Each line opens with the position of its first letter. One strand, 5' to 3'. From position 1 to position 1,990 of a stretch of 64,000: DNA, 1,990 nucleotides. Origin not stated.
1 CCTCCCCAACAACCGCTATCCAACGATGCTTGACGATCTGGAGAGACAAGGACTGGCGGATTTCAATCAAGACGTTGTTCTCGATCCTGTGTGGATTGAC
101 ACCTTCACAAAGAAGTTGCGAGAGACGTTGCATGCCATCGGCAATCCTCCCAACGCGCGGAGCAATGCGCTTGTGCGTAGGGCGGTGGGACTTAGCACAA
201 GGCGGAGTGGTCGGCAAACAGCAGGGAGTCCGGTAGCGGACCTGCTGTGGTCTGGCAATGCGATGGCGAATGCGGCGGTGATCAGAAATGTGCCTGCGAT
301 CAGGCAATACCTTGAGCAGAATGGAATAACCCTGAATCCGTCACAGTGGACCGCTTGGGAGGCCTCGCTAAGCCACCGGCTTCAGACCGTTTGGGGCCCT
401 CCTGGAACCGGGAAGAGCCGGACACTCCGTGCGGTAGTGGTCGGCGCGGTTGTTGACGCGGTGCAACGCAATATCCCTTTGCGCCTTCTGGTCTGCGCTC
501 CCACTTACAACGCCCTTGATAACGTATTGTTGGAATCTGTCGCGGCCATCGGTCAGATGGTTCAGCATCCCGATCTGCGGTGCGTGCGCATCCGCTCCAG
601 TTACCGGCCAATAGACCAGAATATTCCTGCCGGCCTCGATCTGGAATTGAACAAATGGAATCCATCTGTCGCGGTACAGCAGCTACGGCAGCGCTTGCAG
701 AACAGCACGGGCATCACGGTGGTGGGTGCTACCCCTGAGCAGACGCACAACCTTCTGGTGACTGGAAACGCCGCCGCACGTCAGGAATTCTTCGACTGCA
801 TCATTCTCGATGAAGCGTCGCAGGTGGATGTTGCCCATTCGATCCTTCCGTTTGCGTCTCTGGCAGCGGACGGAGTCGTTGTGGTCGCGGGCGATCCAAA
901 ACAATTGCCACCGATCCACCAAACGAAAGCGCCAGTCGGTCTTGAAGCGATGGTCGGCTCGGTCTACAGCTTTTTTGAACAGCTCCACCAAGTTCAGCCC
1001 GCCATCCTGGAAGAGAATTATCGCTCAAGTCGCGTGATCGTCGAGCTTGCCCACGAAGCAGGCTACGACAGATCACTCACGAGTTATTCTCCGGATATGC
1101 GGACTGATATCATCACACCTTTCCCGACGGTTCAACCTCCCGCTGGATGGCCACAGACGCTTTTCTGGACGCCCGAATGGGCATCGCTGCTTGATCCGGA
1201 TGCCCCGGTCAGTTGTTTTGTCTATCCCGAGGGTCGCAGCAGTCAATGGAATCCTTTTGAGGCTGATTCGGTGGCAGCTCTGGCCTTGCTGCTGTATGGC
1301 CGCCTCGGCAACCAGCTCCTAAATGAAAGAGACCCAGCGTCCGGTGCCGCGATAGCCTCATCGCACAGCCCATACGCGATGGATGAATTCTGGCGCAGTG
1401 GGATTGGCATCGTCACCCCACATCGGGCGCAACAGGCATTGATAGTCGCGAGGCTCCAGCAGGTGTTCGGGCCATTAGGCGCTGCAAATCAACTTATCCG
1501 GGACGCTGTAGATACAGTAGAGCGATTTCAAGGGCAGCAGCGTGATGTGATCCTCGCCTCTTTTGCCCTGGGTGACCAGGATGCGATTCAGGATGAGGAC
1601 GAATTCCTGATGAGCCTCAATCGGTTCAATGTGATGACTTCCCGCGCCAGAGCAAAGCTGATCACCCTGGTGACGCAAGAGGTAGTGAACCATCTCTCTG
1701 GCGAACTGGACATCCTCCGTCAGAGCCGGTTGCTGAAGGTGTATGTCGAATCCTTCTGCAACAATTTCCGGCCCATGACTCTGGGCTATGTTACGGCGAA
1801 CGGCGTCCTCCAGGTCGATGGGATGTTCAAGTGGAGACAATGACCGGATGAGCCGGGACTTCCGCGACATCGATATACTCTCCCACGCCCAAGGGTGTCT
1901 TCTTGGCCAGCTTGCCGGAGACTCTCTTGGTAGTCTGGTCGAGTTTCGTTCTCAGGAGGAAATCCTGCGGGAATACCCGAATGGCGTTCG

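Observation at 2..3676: SF1B helicase - ADP-ribosylglycohydrolase - HNH nuclease operon in a lower-GC patch: candidate uncharacterised immunity module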

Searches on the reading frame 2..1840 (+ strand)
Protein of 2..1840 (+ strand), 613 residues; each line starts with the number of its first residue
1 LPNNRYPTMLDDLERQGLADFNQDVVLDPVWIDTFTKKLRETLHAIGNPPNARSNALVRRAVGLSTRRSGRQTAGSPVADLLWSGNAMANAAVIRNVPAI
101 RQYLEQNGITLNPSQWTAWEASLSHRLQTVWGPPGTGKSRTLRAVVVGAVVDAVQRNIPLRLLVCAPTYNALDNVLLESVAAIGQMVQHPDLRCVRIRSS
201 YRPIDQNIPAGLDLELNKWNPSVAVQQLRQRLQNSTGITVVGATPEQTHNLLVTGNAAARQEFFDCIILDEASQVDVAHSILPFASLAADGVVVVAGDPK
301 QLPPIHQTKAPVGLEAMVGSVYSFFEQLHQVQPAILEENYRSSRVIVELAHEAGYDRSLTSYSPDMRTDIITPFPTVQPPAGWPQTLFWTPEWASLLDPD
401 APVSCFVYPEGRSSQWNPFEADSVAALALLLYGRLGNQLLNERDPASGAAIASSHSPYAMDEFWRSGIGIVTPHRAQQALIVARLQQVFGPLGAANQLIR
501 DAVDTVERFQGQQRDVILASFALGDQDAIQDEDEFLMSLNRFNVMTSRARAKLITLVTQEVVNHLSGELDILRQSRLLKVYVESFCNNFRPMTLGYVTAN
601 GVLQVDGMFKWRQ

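Call 7: search_protein_families(library=pfam, proteins=[window:2-1840:+], max_evalue=0.01)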
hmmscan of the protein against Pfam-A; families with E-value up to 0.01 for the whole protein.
window:2-1840:+ (613 aa): 7 families
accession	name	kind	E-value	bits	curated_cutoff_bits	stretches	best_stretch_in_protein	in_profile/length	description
PF13086.12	AAA_11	-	1.5e-22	81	27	2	111-201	2-93/257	AAA domain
PF13087.12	AAA_12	-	4.4e-17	62.7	27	1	323-556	4-191/195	AAA domain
PF13604.12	AAA_30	-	6.7e-12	46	27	2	110-179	1-65/191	AAA domain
PF13245.12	AAA_19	-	4.2e-10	40.3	25.1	1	115-305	1-132/134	AAA domain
PF13401.12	AAA_22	-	0.00091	20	27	0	127-275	7-96/130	AAA domain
PF00270.35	DEAD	-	0.00094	19.4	26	0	112-276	1-130/167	DEAD/DEAH box helicase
PF02562.22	PhoH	-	0.004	17.1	27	0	112-168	6-58/205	PhoH-like protein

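Call 8: search_protein_families(library=padloc, proteins=[window:2-1840:+], max_evalue=0.01)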
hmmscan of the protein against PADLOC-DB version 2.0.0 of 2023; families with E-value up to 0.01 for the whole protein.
window:2-1840:+ (613 aa): 13 families
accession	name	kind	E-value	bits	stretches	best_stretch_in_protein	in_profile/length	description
PDLC02895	DpdJ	-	1.5e-43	146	1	110-584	46-479/2112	DpdJ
PDLC03920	MkoA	-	1.3e-29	101.2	2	258-554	786-1071/1112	-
PDLC03924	MkoC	-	1.2e-21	74.6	3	466-565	858-950/1136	-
PDLC03921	MkoA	-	9.1e-19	64.7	1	260-556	1293-1564/1607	-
PDLC05009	PDC-S37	-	2.6e-12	43.4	1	264-304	938-975/1550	-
PDLC01734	typeIV_RecD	-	1.8e-10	37.8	2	264-359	435-521/763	RecD_0_IVD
PDLC01148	RecD_like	-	6.9e-07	25.9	0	265-350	405-481/719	RecD/Tra ATPase fused to N-terminal HHH domain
PDLC02194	Hhe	-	5.3e-05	18.6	1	260-305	1378-1419/1911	-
PDLC05066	PDC-S68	-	0.00016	17.8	1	250-309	664-725/1202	-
PDLC05064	PDC-S68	-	0.00084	15.1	1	256-309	771-828/1273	-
PDLC05065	PDC-S68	-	0.0011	14.8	0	248-305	690-745/1221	-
PDLC00132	GajB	-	0.0045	13.7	1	248-353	197-298/625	UrvD helicase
PDLC00117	GajB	-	0.0048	13.4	0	108-156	13-58/604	UrvD helicase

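Call 9: search_protein_families(library=ncbifam, proteins=[window:2-1840:+], max_evalue=0.01)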
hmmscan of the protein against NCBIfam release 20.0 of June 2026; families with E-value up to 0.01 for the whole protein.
window:2-1840:+ (613 aa): 7 families
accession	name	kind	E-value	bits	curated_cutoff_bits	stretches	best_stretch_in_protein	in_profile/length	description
TIGR00376.1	TIGR00376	hypoth_equivalog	1.3e-30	106.5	348.9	3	108-233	156-268/639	IGHMBP2 family helicase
NF040671.1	PLuB_AAA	exception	2.4e-23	81.5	999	1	101-557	806-1230/1256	PLuB system helicase-like protein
NF058533.1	antiphage_ProA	equivalog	1.5e-12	45.8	1500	1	259-304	1299-1341/1903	anti-phage protein ProA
TIGR01448.2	helicase_RecD2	equivalog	1.6e-10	39.8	500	1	99-168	305-368/713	SF1B family DNA helicase RecD2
NF042953.1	Hhe_antiphage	equivalog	5.9e-08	30.6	2000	1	264-305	1282-1320/1797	DUF4011 domain-containing anti-phage protein Hhe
TIGR01447.1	recD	equivalog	3.5e-06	25.9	310.15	0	102-171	138-208/597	exodeoxyribonuclease V subunit alpha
NF008127.0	PRK10875.1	equivalog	0.0041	15.7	671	0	118-180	164-223/619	exodeoxyribonuclease V subunit alpha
